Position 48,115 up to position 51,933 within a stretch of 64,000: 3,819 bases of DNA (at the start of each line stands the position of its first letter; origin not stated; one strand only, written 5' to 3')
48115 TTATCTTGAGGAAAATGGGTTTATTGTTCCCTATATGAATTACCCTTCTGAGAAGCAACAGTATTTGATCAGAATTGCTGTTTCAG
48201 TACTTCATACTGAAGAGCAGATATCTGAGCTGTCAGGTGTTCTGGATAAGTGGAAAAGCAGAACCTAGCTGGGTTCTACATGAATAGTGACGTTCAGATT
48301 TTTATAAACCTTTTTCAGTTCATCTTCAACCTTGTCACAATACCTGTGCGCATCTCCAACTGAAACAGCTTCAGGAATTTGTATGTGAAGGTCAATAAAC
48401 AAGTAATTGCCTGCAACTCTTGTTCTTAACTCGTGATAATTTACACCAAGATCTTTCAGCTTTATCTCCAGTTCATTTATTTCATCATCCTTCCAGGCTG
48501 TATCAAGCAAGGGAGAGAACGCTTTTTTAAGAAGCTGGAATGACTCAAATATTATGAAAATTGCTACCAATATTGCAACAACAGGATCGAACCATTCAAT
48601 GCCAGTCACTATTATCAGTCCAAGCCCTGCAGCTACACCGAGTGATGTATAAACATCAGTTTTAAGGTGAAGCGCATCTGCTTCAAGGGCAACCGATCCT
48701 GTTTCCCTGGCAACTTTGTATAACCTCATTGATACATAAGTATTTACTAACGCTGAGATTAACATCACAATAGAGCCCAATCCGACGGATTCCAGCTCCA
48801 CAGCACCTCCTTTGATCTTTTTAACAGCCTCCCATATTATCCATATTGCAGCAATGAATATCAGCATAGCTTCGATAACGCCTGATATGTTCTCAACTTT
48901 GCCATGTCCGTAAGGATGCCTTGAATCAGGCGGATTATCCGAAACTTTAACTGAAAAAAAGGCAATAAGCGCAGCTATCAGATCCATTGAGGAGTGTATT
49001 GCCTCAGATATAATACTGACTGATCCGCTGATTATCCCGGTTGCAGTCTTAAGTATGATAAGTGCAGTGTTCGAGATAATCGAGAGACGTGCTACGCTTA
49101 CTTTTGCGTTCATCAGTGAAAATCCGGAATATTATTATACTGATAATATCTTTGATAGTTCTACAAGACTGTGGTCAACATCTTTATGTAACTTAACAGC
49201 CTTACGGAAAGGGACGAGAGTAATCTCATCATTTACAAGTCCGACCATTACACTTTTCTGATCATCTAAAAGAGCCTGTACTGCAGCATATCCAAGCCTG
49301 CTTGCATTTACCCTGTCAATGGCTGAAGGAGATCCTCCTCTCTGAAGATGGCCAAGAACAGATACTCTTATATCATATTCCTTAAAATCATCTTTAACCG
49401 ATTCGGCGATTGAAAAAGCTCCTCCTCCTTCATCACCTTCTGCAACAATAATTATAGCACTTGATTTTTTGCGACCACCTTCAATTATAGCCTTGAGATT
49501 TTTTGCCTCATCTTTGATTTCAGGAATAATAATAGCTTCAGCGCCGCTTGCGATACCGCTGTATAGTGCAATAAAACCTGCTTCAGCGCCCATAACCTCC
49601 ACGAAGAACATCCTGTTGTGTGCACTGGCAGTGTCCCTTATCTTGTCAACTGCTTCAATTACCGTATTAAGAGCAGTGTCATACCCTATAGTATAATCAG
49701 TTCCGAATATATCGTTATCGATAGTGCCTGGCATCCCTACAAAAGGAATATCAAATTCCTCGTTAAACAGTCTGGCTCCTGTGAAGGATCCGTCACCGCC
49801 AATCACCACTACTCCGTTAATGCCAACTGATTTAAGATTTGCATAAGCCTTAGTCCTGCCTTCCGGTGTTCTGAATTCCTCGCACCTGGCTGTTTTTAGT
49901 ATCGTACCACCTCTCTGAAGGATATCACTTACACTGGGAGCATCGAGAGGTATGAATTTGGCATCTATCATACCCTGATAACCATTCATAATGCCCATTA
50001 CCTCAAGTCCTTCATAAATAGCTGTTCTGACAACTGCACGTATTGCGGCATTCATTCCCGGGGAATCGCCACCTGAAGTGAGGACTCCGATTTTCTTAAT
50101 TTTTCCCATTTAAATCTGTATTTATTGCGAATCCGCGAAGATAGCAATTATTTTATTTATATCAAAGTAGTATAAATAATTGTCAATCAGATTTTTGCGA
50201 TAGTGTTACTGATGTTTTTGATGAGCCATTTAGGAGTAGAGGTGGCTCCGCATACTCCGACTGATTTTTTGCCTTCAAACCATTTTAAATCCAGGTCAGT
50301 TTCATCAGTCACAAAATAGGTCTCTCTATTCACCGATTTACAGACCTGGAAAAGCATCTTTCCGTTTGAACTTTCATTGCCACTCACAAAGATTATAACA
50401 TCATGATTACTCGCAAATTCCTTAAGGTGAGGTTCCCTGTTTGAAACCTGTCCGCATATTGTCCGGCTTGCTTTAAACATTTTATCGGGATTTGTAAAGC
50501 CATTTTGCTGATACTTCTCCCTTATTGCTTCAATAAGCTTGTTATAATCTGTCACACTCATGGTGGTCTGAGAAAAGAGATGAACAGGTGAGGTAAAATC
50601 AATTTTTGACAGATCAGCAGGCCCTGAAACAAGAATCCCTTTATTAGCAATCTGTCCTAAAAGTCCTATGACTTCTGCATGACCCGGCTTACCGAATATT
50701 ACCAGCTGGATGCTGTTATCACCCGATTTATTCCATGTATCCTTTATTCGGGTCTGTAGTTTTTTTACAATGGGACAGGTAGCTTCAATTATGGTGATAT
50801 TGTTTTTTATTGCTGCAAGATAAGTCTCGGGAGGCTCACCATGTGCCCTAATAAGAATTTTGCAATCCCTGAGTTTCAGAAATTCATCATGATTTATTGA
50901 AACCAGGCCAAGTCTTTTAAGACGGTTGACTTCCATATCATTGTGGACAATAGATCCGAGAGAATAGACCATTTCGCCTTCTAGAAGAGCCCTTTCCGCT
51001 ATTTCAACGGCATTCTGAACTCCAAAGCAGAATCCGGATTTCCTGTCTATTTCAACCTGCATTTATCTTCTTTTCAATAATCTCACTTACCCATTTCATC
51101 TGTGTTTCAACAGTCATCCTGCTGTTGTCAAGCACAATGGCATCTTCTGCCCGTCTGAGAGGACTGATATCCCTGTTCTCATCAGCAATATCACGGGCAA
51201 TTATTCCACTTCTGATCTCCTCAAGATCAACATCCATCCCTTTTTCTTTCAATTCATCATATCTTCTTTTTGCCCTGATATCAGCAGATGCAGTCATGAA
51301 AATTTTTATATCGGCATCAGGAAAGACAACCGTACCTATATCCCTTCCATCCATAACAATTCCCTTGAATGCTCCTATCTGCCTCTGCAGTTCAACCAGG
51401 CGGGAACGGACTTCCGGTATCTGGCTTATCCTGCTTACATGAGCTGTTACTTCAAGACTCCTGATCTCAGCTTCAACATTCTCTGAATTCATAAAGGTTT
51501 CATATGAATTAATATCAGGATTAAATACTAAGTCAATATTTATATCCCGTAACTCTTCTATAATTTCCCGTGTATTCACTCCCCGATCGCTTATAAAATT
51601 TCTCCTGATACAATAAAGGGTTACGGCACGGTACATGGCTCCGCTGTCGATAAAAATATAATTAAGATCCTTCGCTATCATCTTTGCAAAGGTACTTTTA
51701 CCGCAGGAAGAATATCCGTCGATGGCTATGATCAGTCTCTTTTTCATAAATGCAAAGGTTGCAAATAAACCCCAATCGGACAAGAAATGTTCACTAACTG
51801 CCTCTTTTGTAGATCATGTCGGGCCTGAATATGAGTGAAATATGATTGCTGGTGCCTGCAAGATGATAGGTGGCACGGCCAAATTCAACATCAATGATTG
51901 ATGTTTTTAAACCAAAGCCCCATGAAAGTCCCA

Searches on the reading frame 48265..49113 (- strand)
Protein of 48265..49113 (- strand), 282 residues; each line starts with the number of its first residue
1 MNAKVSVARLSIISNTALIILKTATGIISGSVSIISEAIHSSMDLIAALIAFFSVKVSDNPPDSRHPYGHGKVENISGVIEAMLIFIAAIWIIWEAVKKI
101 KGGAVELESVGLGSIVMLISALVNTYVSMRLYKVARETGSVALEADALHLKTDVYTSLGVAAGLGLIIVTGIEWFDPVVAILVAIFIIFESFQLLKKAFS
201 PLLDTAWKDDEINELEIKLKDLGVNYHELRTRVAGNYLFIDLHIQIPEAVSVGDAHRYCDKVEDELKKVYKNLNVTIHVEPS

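Call 8: search_protein_families(library=pfam, proteins=[window:48265-49113:-], max_evalue=0.001)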
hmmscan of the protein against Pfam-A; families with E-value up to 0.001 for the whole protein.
window:48265-49113:- (282 aa): 2 families
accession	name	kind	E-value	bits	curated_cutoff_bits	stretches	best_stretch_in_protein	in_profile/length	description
PF01545.26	Cation_efflux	-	1.4e-50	172.3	26.6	1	9-203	2-198/198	Cation efflux family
PF16916.11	ZT_dimer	-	6.8e-19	68.1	26.7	1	224-281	20-77/78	Dimerisation domain of Zinc Transporter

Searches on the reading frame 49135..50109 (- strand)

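Call 8: search_protein_families(library=pfam, proteins=[window:49135-50109:-], max_evalue=0.001)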
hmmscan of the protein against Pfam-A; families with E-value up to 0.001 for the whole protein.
window:49135-50109:- (324 aa): 1 family
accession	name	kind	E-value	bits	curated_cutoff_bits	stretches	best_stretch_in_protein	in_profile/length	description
PF00365.25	PFK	-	3.7e-109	364.8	30.9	1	6-280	1-277/277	Phosphofructokinase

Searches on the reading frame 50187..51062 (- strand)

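Call 8: search_protein_families(library=pfam, proteins=[window:50187-51062:-], max_evalue=0.001)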
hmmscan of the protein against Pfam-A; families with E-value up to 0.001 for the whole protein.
window:50187-51062:- (291 aa): 1 family
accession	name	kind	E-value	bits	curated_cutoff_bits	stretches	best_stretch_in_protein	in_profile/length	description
PF02401.23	LYTB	-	2.6e-78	263.4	24.5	1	4-288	2-266/267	LytB protein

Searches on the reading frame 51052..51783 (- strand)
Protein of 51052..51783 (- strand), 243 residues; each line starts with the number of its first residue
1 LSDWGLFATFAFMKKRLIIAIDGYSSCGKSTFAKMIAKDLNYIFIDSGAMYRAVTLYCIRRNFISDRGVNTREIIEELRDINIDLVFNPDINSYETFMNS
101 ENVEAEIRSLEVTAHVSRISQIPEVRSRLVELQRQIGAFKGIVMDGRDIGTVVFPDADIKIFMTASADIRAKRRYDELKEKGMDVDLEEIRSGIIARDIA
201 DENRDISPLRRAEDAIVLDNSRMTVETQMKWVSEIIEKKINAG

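Call 8: search_protein_families(library=pfam, proteins=[window:51052-51783:-], max_evalue=0.001)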
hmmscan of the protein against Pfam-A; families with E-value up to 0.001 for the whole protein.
window:51052-51783:- (243 aa): 3 families
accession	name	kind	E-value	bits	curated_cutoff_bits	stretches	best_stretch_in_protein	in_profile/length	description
PF02224.24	Cytidylate_kin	-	1.1e-64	218.4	26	1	19-235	1-208/211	Cytidylate kinase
PF13189.12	Cytidylate_kin2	-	2.5e-06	28.2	28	1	18-176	1-129/176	Cytidylate kinase-like family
PF13238.12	AAA_18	-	3.9e-05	24.6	29.4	0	19-177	1-111/128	AAA domain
